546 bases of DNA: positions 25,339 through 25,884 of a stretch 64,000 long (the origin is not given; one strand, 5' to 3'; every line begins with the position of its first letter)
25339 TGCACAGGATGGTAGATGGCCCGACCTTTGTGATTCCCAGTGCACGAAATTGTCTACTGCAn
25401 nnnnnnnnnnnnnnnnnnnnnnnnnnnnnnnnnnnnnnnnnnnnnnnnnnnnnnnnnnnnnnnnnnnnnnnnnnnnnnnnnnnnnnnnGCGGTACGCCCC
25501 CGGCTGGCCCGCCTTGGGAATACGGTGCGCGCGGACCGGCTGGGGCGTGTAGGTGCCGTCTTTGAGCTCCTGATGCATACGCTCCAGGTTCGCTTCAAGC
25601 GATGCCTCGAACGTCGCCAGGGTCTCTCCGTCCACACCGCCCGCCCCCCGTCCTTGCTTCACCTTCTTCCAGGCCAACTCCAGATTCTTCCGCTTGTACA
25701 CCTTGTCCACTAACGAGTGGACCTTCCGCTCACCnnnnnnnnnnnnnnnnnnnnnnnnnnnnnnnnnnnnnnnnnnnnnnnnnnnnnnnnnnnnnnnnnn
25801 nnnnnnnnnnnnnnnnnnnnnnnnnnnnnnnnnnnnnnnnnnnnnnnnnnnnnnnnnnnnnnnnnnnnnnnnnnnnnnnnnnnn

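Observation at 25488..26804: Apparent twintron: an RT-encoding group II intron inserted inside intron Y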

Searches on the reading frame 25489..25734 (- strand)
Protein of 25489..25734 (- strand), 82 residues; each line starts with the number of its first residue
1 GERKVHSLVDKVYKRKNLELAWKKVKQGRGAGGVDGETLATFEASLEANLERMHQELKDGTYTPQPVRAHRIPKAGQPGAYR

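Call 13: find_homologous_proteins(query=window:25489-25734:-, max_evalue=0.00001)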
Query seq(82 aa) (82 aa): 115 proteins with E <= 0.00001 among 122 candidates.
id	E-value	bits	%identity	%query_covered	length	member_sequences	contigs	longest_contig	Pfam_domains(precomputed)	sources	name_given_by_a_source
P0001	6.1e-35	137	78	100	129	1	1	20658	-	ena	-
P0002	2.5e-34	135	78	100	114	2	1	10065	-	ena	-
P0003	4.2e-34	134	77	99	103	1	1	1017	-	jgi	-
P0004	9.5e-31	123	75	93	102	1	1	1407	-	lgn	-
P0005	9.9e-31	123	71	100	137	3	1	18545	-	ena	-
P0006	1.2e-30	123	71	100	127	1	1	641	-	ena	-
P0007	1.8e-30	122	68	100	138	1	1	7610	-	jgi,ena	-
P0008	5.8e-30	121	70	98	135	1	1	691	-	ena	-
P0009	6.9e-30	121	65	100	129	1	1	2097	-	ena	-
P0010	1.1e-29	120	69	98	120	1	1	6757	-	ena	-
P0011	1.1e-29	120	70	100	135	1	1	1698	-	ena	-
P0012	1.4e-29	120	70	100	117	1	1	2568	-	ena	-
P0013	1.7e-29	119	71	100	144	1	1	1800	-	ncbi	-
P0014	2.0e-29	119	70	98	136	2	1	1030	-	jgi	-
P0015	3.3e-29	118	66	100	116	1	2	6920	-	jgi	-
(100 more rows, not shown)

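Call 14: find_encoding_contigs(protein=P0001, flank=5000, max_places=3)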
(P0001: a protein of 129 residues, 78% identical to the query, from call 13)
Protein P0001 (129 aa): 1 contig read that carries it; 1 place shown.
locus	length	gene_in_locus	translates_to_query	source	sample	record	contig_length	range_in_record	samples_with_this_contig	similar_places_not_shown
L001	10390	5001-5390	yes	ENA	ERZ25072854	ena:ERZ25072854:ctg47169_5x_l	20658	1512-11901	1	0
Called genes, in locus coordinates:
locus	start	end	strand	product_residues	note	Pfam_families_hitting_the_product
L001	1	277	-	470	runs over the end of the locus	PF00078:RVT_1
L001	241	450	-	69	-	-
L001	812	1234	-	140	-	PF01609:DDE_Tnp_1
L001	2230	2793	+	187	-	PF10027:DUF2269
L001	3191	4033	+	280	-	-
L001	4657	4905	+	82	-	-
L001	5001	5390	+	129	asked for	-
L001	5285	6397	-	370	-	PF22483:Mu-transpos_C_2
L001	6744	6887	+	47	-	-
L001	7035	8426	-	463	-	PF11376:DUF3179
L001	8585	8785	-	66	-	-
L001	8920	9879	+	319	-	PF01370:Epimerase, PF04321:RmlD_sub_bind (weak), PF13460:NAD_binding_10, PF16363:GDP_Man_Dehyd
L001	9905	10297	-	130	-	PF00903:Glyoxalase, PF13669:Glyoxalase_4 (weak), PF18029:Glyoxalase_6 (weak)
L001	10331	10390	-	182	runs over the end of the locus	PF00561:Abhydrolase_1 (faint), PF08386:Abhydrolase_4 (weak)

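Call 15: find_encoding_contigs(protein=P0002, flank=5000, max_places=3)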
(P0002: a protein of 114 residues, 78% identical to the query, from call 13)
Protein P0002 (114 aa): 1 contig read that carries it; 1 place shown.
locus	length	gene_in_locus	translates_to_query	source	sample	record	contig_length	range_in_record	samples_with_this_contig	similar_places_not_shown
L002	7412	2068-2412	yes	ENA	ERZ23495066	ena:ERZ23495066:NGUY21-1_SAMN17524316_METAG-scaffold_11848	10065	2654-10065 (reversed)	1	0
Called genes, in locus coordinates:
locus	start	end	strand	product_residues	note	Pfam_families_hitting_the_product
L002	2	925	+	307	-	?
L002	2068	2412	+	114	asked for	-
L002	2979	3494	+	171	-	-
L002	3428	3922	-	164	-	-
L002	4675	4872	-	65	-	-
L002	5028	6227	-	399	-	PF13103:TonB_2, PF03544:TonB_C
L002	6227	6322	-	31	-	-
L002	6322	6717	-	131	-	PF02472:ExbD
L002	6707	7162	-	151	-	PF02472:ExbD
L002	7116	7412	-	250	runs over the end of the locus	PF01618:MotA_ExbB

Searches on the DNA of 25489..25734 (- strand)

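Call 18: search_rna_families(sources=[L001, L002], threshold=evalue, max_evalue=1)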
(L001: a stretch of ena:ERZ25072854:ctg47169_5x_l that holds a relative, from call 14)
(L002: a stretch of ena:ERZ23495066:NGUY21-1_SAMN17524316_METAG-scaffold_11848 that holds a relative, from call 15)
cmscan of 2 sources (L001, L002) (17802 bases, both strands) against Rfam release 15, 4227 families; matches with E-value up to 1: 6.
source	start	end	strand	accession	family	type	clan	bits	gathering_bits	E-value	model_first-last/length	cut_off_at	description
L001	380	604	-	RF02005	group-II-D1D4-6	Intron;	CL00102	164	49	5.1e-48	1-225/225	no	Group II catalytic intron D1-D4-6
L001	4107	4330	+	RF02005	group-II-D1D4-6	Intron;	CL00102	153.3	49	1.3e-44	1-225/225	no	Group II catalytic intron D1-D4-6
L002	1033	1176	+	RF02003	group-II-D1D4-4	Intron;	CL00102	60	49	3.2e-11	1-138/138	no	Group II catalytic intron D1-D4-4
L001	4590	4776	+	RF02001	group-II-D1D4-3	Intron;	CL00102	26.7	32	0.058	1-170/170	no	Group II catalytic intron D1-D4-3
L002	1638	1826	+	RF02001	group-II-D1D4-3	Intron;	CL00102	22.3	32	0.67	1-170/170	no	Group II catalytic intron D1-D4-3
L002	2466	2643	+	RF02005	group-II-D1D4-6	Intron;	CL00102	16.6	49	0.47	1-225/225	no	Group II catalytic intron D1-D4-6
